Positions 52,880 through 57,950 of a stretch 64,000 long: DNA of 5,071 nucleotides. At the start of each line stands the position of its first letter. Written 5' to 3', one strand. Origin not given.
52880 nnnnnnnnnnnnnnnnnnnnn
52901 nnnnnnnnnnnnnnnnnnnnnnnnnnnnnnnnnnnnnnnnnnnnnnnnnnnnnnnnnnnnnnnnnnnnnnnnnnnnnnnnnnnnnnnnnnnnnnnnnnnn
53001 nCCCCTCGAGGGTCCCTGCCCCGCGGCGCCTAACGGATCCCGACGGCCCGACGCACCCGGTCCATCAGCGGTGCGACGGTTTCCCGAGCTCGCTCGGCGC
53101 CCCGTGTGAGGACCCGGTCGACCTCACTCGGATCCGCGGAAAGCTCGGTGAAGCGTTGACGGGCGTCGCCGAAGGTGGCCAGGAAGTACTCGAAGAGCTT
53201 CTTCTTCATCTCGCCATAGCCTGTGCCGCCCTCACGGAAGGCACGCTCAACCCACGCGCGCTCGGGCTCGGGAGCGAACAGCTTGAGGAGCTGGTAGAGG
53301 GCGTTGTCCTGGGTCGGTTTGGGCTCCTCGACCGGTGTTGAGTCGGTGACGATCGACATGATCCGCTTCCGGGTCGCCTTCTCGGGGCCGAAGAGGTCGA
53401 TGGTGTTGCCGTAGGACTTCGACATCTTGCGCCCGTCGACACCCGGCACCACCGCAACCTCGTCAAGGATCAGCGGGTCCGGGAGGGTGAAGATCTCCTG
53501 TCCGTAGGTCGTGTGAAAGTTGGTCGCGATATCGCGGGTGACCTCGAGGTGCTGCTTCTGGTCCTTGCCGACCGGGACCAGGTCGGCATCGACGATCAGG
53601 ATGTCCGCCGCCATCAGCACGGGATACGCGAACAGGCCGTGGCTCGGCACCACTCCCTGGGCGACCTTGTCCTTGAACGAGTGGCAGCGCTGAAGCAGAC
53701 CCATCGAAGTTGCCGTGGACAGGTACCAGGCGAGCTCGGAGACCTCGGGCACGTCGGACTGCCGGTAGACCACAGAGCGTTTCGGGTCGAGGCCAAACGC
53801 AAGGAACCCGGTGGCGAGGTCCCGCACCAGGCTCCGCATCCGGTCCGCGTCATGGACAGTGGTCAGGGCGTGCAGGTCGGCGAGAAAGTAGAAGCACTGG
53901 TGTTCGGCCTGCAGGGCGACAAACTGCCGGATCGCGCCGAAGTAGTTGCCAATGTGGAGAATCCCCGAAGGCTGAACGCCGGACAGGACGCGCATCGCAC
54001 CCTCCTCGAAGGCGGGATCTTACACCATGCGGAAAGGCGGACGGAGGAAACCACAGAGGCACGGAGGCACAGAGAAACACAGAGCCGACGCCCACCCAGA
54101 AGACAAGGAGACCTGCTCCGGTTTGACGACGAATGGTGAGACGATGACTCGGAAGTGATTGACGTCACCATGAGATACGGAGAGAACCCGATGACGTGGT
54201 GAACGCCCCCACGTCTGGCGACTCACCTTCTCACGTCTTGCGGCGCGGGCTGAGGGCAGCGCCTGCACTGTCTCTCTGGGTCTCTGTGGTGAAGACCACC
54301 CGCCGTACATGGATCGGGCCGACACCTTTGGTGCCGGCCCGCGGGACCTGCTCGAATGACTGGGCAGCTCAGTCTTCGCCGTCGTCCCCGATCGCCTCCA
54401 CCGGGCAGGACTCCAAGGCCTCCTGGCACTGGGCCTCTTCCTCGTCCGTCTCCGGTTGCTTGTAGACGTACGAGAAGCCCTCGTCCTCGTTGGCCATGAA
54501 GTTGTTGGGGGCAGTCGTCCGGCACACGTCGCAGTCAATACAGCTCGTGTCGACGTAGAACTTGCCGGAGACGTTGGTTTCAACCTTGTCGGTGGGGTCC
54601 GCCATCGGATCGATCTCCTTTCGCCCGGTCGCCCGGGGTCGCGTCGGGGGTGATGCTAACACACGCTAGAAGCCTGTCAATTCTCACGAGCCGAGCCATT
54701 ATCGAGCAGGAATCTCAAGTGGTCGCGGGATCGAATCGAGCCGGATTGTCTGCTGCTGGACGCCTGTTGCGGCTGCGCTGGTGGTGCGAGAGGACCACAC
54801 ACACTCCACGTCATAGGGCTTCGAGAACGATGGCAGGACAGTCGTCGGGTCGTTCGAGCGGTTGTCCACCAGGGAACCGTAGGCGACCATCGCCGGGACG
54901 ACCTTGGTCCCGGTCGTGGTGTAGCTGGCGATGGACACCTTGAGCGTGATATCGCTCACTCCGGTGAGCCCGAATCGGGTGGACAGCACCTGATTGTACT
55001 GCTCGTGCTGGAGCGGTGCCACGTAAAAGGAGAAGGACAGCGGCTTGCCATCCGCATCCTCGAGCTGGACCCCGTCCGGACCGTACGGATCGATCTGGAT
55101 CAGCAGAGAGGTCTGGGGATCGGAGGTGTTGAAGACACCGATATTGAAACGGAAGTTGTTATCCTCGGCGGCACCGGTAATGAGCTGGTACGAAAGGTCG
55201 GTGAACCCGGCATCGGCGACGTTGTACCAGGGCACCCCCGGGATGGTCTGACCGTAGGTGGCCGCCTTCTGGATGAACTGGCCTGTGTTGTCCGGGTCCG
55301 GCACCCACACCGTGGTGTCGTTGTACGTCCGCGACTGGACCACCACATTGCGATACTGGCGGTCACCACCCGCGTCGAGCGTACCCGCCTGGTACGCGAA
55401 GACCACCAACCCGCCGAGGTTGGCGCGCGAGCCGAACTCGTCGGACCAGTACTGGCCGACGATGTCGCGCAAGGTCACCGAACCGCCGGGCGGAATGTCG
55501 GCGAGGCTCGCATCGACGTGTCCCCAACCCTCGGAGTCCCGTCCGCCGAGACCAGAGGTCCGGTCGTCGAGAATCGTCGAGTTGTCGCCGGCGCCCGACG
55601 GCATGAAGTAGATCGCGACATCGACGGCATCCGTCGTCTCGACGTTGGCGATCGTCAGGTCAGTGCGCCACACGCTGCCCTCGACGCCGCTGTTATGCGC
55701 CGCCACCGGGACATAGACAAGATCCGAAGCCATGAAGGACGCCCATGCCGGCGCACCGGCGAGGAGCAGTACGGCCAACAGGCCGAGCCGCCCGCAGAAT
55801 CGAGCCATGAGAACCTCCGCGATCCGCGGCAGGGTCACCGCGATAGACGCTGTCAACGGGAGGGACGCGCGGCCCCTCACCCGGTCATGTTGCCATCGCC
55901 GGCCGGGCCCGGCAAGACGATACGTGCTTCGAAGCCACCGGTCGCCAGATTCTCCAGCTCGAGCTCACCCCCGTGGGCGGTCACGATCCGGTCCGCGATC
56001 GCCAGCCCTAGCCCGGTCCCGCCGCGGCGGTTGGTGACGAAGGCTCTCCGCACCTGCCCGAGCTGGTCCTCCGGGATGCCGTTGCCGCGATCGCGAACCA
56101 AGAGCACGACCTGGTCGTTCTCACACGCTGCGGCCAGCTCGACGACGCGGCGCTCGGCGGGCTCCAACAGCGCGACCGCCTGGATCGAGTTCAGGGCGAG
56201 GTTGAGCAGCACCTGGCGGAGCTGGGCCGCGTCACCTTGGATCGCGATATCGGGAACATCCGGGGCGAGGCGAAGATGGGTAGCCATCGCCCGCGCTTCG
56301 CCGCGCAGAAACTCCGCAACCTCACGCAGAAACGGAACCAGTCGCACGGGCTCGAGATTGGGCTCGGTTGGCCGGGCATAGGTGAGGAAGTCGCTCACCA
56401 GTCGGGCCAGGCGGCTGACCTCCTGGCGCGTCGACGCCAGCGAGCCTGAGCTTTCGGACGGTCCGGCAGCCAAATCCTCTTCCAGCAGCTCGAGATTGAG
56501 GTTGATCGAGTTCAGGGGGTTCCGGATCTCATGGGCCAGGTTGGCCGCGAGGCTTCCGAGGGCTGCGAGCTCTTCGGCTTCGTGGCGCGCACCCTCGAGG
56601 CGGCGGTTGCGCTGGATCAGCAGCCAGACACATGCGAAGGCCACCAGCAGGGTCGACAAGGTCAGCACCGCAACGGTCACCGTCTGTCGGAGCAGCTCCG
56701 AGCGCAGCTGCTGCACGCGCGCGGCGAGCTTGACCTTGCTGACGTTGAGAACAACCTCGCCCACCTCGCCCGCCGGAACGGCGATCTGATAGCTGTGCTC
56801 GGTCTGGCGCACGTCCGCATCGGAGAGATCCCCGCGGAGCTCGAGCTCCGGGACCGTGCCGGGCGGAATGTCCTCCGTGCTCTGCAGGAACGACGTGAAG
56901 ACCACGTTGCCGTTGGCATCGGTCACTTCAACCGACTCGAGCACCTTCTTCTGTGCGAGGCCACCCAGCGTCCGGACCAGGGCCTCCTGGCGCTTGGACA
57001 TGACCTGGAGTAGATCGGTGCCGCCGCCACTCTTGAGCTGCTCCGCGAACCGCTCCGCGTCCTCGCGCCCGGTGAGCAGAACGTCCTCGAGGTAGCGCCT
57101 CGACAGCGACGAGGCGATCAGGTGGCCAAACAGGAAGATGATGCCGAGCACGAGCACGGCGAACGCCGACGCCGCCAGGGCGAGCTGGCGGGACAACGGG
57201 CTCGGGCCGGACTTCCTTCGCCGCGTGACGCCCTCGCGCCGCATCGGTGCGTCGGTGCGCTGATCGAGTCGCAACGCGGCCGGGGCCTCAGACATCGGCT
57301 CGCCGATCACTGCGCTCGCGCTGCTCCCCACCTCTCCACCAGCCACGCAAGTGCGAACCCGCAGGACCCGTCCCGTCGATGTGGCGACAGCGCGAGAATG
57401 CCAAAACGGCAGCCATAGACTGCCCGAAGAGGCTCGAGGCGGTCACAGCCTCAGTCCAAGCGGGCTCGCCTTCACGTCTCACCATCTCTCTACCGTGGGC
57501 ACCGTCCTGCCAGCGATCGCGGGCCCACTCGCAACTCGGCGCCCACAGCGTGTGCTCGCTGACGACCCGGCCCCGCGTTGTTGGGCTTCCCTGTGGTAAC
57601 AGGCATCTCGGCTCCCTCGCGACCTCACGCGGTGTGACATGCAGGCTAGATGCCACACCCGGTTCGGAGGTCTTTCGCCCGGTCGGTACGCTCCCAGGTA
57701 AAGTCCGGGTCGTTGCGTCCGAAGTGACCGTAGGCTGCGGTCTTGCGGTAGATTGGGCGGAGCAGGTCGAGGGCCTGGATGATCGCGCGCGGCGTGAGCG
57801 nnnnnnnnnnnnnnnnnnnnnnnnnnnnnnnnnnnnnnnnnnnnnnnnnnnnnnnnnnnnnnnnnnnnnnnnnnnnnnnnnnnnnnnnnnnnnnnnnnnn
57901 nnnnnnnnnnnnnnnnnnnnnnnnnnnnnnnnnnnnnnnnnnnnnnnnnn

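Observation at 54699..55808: Unassigned secreted domain occurs twice: as the cytochrome C-terminus and as a stand-alone protein behind an orphan histidine kinase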

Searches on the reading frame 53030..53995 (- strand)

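Call 24: search_protein_families(library=pfam, proteins=[window:53030-53995:-], max_evalue=0.001)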
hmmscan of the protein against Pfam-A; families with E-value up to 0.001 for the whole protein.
window:53030-53995:- (321 aa): 1 family
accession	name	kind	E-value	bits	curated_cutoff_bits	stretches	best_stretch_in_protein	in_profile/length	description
PF00579.31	tRNA-synt_1b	-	1.8e-60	205.2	21.1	1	1-275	6-291/292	tRNA synthetases class I (W and Y)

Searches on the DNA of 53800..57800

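Call 93: search_rna_families(source=window, start=53800, end=57800, threshold=evalue, max_evalue=0.1)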
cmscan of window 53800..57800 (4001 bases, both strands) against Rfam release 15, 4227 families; matches with E-value up to 0.1: 0.
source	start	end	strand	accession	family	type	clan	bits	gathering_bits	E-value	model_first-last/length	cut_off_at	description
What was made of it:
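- Tried and rejected: Rfam on 53800-57800 (call 93).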

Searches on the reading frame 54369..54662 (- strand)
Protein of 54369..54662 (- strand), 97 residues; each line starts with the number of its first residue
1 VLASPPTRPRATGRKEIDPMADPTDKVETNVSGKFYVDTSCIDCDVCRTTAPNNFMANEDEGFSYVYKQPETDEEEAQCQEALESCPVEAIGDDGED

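Call 4: search_protein_families(library=pfam, proteins=[window:54369-54662:-], max_evalue=0.1)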
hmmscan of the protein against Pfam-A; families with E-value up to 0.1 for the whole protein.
window:54369-54662:- (97 aa): 3 families
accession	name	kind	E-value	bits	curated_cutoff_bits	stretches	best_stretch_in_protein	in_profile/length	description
PF13370.11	Fer4_13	-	5.9e-21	75.4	24.5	1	37-92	1-57/58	4Fe-4S single cluster domain of Ferredoxin I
PF13459.11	Fer4_15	-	3.5e-06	28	22.4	1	39-91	6-64/66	4Fe-4S single cluster domain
PF12838.12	Fer4_7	-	0.014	16.2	27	1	40-90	1-52/52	4Fe-4S dicluster domain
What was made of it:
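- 54369..54605 (-): Single-cluster ferredoxin (Fer4_13, 78 aa from the ATG), syntenic with X. Pfam E 5.9e-21 (call 4).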
